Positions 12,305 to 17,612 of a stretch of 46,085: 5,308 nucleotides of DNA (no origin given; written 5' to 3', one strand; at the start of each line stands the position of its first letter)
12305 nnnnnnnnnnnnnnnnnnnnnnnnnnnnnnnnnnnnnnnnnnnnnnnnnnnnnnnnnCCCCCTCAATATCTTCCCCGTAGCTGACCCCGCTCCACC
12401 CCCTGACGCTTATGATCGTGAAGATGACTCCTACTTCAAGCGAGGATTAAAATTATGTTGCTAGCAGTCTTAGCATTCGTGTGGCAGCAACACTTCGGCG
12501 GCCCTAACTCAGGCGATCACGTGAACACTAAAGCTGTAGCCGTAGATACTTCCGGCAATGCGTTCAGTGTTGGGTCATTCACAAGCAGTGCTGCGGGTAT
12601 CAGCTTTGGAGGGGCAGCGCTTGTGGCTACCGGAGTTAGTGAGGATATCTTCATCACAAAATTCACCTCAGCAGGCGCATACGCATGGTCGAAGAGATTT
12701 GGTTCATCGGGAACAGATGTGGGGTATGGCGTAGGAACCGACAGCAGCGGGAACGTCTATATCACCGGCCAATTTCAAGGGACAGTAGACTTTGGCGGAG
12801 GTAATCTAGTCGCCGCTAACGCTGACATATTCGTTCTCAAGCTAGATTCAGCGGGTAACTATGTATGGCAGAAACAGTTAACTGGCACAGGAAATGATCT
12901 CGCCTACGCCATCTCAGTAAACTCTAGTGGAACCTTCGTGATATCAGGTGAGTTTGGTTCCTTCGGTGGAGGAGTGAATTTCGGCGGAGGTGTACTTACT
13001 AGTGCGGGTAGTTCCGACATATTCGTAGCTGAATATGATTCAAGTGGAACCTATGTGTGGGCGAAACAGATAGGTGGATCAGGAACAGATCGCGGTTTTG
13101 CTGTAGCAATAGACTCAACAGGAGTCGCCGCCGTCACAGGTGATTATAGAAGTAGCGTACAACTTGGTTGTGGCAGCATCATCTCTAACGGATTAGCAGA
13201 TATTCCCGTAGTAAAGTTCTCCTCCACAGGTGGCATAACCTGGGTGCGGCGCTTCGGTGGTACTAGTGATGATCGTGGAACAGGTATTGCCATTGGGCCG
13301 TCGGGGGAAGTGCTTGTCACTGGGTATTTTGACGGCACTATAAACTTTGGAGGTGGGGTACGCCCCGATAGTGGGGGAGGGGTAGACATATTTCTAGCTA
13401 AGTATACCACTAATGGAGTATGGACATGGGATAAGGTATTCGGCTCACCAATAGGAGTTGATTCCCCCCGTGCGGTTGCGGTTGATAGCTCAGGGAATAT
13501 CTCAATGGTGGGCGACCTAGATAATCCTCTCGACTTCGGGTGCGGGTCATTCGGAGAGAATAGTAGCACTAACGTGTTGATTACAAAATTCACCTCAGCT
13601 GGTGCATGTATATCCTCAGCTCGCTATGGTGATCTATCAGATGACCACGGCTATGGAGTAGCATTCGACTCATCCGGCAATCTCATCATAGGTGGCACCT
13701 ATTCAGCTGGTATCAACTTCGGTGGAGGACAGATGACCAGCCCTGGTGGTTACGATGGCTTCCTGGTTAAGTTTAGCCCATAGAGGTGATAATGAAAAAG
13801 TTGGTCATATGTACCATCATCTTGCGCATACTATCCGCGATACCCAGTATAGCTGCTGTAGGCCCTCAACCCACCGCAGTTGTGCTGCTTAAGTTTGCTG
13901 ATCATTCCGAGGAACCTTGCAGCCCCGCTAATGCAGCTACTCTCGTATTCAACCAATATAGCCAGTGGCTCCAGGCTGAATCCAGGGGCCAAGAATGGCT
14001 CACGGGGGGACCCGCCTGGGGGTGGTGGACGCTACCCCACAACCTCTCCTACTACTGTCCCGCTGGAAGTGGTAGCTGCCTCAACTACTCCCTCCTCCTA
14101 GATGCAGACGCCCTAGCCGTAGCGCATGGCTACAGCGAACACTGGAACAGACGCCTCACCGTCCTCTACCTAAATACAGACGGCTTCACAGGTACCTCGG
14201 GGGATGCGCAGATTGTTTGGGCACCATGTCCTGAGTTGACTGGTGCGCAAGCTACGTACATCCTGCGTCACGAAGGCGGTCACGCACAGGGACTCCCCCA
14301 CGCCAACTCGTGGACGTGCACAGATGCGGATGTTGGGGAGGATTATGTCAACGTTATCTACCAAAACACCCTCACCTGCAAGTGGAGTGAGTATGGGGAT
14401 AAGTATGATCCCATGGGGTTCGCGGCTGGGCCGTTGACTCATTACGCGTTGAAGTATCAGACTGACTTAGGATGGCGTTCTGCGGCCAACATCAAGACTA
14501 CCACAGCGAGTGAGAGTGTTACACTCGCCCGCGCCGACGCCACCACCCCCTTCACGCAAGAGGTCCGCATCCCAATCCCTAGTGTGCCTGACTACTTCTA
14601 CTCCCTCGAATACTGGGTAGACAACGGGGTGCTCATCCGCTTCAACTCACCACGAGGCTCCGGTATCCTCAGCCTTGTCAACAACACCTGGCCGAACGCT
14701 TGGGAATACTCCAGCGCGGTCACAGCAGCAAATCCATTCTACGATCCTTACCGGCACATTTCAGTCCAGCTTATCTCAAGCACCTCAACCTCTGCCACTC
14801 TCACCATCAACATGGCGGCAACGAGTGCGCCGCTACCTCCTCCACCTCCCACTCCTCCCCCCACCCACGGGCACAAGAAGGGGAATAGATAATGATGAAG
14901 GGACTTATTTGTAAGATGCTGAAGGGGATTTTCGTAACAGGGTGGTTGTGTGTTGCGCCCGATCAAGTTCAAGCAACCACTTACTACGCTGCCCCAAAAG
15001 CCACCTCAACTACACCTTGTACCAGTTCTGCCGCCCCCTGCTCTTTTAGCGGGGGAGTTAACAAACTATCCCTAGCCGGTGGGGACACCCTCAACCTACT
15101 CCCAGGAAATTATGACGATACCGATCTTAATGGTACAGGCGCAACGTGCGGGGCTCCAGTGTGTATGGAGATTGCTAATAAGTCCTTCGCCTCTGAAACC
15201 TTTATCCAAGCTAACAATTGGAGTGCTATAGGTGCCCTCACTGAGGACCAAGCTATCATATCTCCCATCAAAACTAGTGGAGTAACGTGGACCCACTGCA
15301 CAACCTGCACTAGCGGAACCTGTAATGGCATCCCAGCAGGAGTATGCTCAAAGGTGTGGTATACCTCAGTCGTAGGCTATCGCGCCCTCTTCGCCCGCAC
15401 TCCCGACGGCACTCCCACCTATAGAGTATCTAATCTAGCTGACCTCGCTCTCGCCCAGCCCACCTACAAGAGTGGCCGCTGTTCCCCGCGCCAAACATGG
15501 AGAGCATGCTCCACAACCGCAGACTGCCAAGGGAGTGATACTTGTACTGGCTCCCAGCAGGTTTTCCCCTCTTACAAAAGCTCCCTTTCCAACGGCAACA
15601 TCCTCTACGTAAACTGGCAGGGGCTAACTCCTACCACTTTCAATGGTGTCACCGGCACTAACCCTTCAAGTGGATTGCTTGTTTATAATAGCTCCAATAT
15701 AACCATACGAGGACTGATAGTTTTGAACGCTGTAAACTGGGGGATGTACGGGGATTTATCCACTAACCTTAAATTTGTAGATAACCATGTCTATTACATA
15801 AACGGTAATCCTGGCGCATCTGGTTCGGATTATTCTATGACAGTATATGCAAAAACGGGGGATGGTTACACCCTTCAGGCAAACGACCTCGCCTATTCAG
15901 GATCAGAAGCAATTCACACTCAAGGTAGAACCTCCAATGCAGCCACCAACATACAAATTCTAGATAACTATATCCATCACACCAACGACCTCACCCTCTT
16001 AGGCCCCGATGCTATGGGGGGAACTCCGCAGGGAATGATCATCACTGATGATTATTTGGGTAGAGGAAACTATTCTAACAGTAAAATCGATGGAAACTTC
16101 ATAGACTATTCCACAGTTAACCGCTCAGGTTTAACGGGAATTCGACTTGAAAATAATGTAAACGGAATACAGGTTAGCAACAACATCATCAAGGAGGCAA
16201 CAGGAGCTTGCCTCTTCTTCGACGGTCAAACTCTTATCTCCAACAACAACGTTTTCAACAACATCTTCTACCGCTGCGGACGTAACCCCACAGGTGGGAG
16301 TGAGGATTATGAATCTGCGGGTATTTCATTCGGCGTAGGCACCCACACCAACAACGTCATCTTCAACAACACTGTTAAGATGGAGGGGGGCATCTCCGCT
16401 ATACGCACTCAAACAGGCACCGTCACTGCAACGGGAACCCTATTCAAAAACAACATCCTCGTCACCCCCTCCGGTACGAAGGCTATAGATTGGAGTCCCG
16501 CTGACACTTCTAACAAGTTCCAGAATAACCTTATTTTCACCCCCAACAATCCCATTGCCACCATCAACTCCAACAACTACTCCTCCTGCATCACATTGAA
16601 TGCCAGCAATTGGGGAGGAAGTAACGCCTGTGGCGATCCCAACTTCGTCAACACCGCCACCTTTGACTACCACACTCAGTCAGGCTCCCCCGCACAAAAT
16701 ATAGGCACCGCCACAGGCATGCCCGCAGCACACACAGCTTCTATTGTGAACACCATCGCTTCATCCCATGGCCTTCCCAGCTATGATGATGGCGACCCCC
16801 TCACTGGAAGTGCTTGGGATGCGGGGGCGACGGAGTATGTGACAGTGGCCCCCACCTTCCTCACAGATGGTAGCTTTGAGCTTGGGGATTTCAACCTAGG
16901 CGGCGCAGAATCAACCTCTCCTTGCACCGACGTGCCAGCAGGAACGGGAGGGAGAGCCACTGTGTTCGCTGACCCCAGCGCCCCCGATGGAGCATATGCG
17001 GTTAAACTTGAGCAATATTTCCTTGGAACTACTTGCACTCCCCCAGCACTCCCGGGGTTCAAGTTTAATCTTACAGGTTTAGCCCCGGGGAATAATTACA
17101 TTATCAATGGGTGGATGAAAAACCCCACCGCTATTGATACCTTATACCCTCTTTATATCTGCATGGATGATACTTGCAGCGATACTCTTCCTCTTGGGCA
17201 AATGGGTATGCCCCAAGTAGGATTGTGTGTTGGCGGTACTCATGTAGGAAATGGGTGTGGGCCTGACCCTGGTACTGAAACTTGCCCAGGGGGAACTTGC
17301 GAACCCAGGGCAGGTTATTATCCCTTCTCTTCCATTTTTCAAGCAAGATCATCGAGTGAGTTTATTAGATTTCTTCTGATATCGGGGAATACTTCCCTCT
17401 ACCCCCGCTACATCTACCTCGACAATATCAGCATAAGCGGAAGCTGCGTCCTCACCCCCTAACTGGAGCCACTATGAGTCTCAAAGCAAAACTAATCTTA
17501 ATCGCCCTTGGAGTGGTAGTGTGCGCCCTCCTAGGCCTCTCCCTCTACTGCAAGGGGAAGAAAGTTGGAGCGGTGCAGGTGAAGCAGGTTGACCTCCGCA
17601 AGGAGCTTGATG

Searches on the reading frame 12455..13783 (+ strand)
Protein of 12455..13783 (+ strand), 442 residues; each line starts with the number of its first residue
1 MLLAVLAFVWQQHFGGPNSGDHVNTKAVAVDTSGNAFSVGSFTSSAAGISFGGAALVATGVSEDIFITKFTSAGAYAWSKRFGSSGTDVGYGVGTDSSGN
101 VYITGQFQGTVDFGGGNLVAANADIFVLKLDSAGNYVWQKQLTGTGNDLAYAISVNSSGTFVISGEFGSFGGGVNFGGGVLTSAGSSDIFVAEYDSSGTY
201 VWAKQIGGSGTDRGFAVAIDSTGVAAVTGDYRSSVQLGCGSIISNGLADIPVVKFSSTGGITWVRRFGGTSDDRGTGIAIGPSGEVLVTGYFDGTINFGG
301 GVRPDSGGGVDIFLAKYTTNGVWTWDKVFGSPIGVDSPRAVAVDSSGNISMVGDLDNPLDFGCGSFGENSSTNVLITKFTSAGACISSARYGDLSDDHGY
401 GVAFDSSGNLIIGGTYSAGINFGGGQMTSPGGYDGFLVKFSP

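Call 18: search_protein_families(library=pfam, proteins=[window:12455-13783:+], max_evalue=0.01)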
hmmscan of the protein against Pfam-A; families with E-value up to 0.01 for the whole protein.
window:12455-13783:+ (442 aa): 2 families
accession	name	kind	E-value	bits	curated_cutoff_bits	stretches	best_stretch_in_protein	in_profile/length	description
PF06739.17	SBBP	-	5.8e-19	68.2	20.5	1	78-105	2-30/38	Beta-propeller repeat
PF00400.38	WD40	-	0.0016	19.4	27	0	276-297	15-36/39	WD domain, G-beta repeat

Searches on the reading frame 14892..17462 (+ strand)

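Call 19: search_protein_families(library=pfam, proteins=[window:14892-17462:+], max_evalue=0.01)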
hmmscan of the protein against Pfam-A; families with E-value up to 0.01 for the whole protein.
window:14892-17462:+ (856 aa): 1 family
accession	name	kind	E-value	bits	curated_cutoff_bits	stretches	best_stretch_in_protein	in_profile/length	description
PF13229.12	Beta_helix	-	7.3e-07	29.4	25.9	1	402-547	34-157/158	Right handed beta helix region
